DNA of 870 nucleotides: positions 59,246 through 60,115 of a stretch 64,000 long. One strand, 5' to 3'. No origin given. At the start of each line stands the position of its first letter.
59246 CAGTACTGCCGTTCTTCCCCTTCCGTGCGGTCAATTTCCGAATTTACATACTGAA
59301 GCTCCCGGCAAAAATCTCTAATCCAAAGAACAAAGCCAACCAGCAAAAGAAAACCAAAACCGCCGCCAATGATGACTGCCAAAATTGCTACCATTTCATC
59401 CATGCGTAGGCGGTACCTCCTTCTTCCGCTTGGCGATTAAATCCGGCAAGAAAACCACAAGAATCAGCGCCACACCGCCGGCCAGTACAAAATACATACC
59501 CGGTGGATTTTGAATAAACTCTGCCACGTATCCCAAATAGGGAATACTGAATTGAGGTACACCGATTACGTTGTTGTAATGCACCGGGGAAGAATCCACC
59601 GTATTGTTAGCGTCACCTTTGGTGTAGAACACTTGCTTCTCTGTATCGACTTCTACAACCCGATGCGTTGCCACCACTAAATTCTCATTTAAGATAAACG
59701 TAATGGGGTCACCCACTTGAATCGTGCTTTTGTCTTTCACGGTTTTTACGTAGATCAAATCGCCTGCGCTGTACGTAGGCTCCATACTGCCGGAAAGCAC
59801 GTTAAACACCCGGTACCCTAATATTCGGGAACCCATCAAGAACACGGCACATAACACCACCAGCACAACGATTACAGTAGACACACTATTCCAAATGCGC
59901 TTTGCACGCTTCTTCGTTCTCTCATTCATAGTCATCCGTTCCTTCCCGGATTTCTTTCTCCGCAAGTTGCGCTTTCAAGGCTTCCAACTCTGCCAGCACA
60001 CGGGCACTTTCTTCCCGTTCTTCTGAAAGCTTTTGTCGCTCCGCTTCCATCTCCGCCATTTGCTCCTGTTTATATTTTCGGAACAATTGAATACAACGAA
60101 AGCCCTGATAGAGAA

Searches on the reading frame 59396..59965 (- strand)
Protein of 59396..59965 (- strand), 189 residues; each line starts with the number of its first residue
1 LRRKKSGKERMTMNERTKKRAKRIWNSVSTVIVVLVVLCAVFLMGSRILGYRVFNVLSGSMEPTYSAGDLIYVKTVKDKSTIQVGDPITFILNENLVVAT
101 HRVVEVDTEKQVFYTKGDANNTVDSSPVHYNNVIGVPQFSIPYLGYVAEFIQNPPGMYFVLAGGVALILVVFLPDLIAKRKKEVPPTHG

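Call 3: search_protein_families(library=pfam, proteins=[window:59396-59965:-], max_evalue=1)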
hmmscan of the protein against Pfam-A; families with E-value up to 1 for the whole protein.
window:59396-59965:- (189 aa): 8 families
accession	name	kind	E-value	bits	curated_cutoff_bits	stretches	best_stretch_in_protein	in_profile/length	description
PF10502.14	Peptidase_S26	-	2.3e-05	24.8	22.9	1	33-94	5-67/168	Signal peptidase, peptidase S26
PF00717.28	Peptidase_S24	-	0.026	14.7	23.3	1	54-98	38-79/116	Peptidase S24-like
PF20088.4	DUF6480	-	0.044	14.1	25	1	16-46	43-73/78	Family of unknown function (DUF6480)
PF02355.23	SecD_SecF_C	-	0.047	13.5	20.5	1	8-67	115-175/189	Protein export membrane protein SecD/SecF, C-terminal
PF03904.18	DUF334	-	0.068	13.9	30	1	8-60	25-77/123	Domain of unknown function (DUF334)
PF00746.26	Gram_pos_anchor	-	0.12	12.8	20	1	158-183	19-42/43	LPXTG cell wall anchor motif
PF03171.26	2OG-FeII_Oxy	-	0.14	12.9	23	1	66-110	46-90/101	2OG-Fe(II) oxygenase superfamily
PF03653.18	UPF0093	-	0.25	12.1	34.2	1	14-42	115-143/146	Uncharacterised protein family (UPF0093)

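Call 4: search_protein_families(library=ncbifam, proteins=[window:59396-59965:-], max_evalue=1)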
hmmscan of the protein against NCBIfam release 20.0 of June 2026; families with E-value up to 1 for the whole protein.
window:59396-59965:- (189 aa): 6 families
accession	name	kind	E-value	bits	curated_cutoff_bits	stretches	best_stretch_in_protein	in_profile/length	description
NF046067.1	SigPepSipWBacil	equivalog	1.9e-32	112.4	190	1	31-169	11-159/189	signal peptidase I SipW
TIGR02228.1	sigpep_I_arch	equivalog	5.4e-30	104.4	51.85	1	26-162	5-144/158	signal peptidase I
TIGR02227.1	sigpep_I_bact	equivalog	1.5e-07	31.4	47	1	34-161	3-129/162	signal peptidase I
NF008114.0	PRK10861.1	equivalog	3.2e-05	23.4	277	1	11-89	44-116/324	signal peptidase I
NF000471.1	vanY_of_D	exception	0.019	14.2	625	1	8-121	7-121/354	transpeptidase-like D-Ala-D-Ala carboxypeptidase VanY-D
NF002597.0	PRK02251.2-3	equivalog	0.11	12.8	120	1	2-52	11-63/93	putative septation inhibitor protein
